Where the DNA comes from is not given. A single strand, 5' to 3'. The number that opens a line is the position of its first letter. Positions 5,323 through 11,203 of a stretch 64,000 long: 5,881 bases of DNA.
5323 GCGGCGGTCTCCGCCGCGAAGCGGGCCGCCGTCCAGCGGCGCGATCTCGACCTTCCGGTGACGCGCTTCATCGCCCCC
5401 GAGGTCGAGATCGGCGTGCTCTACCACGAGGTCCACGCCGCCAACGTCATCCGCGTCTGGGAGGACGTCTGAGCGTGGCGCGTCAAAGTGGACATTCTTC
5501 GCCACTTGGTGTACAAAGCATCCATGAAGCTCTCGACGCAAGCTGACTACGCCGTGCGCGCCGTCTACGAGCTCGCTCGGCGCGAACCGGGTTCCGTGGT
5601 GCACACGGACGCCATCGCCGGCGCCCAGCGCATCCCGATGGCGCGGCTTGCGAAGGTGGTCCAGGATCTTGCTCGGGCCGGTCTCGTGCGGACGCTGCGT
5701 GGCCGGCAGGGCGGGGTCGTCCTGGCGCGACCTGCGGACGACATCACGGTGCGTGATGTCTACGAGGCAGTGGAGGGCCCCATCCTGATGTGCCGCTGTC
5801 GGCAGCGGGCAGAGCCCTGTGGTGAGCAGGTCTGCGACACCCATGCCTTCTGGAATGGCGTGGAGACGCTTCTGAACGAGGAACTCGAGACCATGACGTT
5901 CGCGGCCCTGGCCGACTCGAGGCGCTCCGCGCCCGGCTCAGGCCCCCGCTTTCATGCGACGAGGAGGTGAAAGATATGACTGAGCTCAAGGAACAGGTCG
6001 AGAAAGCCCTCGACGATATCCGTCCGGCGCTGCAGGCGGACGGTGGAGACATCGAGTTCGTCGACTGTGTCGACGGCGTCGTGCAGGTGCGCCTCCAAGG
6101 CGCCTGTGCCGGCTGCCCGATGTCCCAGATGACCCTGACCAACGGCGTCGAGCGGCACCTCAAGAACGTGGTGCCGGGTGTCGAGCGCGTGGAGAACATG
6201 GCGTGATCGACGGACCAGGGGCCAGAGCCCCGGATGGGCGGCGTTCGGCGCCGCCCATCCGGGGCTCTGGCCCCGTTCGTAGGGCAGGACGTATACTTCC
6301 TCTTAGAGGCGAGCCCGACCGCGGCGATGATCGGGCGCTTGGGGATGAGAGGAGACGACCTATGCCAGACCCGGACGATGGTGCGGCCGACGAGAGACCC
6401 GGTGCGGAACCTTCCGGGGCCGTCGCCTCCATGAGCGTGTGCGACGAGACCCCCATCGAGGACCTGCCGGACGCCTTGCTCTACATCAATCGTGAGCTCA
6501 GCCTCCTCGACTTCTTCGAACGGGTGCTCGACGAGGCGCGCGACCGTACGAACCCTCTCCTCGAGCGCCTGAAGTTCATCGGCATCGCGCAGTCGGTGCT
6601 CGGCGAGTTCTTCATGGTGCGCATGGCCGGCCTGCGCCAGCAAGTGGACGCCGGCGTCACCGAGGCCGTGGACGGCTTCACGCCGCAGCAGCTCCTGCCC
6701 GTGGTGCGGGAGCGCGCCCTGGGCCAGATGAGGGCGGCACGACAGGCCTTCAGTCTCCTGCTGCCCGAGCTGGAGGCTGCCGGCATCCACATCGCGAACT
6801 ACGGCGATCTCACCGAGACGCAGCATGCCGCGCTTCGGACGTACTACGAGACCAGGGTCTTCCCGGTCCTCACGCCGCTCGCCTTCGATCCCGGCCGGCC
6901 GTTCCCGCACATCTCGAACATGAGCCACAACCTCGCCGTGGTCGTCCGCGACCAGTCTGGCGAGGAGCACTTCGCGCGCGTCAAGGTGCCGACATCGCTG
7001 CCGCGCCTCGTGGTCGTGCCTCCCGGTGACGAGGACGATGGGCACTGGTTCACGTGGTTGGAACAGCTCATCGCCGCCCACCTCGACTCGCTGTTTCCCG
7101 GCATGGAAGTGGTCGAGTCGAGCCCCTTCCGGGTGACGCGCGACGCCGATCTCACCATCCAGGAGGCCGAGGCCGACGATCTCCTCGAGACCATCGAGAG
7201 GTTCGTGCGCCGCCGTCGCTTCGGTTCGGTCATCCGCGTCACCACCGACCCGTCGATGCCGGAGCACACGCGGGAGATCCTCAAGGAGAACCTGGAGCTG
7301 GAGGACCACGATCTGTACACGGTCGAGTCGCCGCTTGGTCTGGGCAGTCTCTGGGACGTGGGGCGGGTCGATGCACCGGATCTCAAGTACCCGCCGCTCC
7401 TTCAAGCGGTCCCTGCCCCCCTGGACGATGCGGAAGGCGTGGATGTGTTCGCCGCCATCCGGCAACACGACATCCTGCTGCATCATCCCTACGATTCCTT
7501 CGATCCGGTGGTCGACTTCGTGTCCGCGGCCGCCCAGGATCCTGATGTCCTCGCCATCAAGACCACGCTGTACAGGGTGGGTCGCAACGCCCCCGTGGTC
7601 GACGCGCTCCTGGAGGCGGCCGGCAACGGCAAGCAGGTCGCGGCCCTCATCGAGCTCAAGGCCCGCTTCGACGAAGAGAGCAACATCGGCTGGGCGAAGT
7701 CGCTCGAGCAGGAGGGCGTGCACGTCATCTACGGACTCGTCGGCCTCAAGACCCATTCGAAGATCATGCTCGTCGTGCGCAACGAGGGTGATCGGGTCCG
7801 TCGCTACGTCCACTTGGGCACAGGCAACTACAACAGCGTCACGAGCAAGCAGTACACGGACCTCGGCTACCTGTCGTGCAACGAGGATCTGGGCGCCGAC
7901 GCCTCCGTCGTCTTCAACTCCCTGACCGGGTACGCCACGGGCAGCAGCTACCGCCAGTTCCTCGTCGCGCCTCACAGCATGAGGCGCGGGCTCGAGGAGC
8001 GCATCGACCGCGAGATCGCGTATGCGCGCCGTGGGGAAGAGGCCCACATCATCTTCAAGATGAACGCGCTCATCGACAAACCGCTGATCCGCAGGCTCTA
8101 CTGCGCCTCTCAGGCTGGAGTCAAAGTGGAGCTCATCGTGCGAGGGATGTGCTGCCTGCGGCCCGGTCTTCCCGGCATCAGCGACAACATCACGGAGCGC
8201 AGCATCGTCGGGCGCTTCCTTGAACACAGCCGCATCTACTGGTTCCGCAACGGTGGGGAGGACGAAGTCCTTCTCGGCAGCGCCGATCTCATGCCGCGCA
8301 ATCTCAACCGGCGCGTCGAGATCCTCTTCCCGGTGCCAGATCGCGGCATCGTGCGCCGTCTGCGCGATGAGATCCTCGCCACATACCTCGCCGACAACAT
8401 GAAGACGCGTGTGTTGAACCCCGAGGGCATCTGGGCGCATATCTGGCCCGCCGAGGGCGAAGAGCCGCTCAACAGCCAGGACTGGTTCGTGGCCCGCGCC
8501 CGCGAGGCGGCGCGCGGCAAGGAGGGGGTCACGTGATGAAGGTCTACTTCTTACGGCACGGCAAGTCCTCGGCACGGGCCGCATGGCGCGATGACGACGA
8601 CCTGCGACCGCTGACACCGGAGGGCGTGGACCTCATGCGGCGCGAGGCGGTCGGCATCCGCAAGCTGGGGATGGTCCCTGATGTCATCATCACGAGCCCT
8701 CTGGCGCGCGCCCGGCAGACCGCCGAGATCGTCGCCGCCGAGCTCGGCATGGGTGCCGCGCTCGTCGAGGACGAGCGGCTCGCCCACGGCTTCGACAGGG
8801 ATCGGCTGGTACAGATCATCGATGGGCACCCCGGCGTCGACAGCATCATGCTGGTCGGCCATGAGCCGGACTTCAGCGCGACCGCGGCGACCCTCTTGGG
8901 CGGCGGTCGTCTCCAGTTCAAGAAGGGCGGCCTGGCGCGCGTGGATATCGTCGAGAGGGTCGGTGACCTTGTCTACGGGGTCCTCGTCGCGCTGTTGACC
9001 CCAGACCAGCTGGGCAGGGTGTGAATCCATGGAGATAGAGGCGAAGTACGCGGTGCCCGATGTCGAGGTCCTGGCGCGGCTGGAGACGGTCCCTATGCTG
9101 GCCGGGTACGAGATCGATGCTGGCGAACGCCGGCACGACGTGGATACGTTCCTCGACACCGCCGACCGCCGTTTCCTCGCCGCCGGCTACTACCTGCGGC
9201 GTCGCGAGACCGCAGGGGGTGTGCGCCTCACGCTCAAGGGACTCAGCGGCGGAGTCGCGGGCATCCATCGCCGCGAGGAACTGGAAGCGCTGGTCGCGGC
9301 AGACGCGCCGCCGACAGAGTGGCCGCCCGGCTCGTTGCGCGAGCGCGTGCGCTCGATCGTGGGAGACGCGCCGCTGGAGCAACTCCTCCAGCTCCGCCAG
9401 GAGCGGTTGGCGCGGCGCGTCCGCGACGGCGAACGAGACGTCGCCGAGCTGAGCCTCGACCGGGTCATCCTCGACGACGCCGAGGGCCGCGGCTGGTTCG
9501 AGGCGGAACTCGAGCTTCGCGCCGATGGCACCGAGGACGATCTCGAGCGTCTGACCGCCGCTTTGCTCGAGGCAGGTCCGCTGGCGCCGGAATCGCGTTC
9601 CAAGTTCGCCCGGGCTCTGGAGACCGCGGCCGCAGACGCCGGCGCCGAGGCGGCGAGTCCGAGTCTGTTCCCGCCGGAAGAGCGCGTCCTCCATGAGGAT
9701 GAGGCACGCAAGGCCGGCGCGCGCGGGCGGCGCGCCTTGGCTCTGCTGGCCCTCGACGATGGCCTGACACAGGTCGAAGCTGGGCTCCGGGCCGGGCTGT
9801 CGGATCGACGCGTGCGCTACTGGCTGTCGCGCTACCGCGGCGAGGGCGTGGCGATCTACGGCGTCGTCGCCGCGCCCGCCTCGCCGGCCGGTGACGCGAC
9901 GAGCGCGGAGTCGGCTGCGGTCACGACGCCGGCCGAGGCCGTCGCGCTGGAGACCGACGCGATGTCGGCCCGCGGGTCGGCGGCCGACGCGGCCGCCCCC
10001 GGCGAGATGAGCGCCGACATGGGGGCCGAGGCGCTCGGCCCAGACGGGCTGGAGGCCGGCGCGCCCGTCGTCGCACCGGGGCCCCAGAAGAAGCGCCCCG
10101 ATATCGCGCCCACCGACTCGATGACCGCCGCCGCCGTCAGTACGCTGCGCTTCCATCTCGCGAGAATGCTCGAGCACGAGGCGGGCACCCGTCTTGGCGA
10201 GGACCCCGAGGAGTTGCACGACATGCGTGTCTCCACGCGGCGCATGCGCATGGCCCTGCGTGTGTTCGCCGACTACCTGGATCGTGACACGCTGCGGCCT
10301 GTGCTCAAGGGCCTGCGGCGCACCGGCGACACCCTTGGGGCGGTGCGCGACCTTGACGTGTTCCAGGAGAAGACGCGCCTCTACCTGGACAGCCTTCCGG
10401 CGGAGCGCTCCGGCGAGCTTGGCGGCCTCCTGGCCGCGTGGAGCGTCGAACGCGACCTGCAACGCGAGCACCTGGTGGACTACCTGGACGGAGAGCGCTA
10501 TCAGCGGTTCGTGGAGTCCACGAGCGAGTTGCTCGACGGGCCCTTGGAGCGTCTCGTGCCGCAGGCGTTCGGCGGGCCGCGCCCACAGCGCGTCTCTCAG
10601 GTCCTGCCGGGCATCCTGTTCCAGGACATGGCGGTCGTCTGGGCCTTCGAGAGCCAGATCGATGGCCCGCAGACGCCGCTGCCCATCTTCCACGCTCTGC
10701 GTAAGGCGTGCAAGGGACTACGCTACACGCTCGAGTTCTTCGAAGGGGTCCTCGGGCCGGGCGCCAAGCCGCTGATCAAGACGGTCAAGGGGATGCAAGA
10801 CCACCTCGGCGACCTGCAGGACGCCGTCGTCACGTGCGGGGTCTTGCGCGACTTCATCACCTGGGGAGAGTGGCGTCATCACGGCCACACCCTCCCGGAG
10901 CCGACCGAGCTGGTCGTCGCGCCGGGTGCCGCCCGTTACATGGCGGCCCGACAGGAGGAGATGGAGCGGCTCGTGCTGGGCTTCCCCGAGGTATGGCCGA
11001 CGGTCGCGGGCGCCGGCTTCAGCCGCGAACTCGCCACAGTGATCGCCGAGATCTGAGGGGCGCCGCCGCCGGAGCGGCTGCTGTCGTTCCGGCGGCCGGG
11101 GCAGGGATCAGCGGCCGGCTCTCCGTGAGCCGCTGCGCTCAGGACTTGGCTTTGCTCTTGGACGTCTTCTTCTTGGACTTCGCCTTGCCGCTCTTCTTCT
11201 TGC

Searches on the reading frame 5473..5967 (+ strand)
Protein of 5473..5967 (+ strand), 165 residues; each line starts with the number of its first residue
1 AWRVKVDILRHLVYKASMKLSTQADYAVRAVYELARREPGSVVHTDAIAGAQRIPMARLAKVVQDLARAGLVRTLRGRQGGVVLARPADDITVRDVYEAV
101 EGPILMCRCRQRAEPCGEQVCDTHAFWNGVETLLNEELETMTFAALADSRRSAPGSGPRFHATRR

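Call 30: search_protein_families(library=pfam, proteins=[window:5473-5967:+], max_evalue=0.00001)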
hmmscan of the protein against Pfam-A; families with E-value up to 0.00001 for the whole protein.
window:5473-5967:+ (165 aa): 1 family
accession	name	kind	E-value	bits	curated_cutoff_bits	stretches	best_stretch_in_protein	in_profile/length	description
PF02082.26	Rrf2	-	1.7e-34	119.3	30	1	20-148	1-131/132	Iron-dependent Transcriptional regulator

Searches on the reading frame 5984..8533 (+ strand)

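Call 30: search_protein_families(library=pfam, proteins=[window:5984-8533:+], max_evalue=0.00001)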
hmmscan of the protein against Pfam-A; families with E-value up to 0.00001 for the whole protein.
window:5984-8533:+ (850 aa): 5 families
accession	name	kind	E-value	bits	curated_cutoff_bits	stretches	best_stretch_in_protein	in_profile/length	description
PF17941.7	PP_kinase_C_1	-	2.3e-73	245.7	25.7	1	487-651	1-165/167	Polyphosphate kinase C-terminal domain 1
PF13090.12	PP_kinase_C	-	2.6e-65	219.5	25.8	1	660-832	2-172/172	Polyphosphate kinase C-terminal domain 2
PF02503.22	PP_kinase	-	4.3e-62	209.5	31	1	280-458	2-182/183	Polyphosphate kinase middle domain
PF13089.11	PP_kinase_N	-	1.8e-29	102.6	23.8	1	167-270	1-106/107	Polyphosphate kinase N-terminal domain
PF13091.12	PLDc_2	-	1e-08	35.5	27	0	688-796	11-127/132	PLD-like domain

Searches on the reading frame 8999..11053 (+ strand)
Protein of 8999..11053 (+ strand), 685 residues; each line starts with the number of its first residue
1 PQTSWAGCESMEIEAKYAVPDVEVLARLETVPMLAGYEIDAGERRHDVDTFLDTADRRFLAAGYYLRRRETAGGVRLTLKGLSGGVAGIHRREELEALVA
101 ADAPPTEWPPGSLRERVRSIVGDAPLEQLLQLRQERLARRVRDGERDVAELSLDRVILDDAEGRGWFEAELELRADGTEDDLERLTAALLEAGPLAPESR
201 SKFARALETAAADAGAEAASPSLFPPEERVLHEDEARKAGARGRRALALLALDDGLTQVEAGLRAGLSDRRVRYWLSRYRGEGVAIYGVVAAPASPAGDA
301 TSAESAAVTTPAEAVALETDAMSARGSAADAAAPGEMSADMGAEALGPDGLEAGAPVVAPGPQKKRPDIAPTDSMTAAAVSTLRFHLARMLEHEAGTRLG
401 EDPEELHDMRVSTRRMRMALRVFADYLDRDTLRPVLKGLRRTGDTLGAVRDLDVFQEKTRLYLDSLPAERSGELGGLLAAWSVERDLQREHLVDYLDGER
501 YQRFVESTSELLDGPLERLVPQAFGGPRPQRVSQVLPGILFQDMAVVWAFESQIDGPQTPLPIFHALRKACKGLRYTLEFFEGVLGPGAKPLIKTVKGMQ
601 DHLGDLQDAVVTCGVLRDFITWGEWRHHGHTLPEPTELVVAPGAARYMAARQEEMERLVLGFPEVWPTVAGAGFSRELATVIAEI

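Call 30: search_protein_families(library=pfam, proteins=[window:8999-11053:+], max_evalue=0.00001)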
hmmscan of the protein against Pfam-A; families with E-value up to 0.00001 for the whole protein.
window:8999-11053:+ (685 aa): 2 families
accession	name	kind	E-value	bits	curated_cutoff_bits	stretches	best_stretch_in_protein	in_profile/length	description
PF05235.19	CHAD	-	1.2e-53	182.9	25.6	1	383-616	3-227/228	CHAD domain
PF01928.26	CYTH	-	2.9e-15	57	23.2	1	11-206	2-178/179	CYTH domain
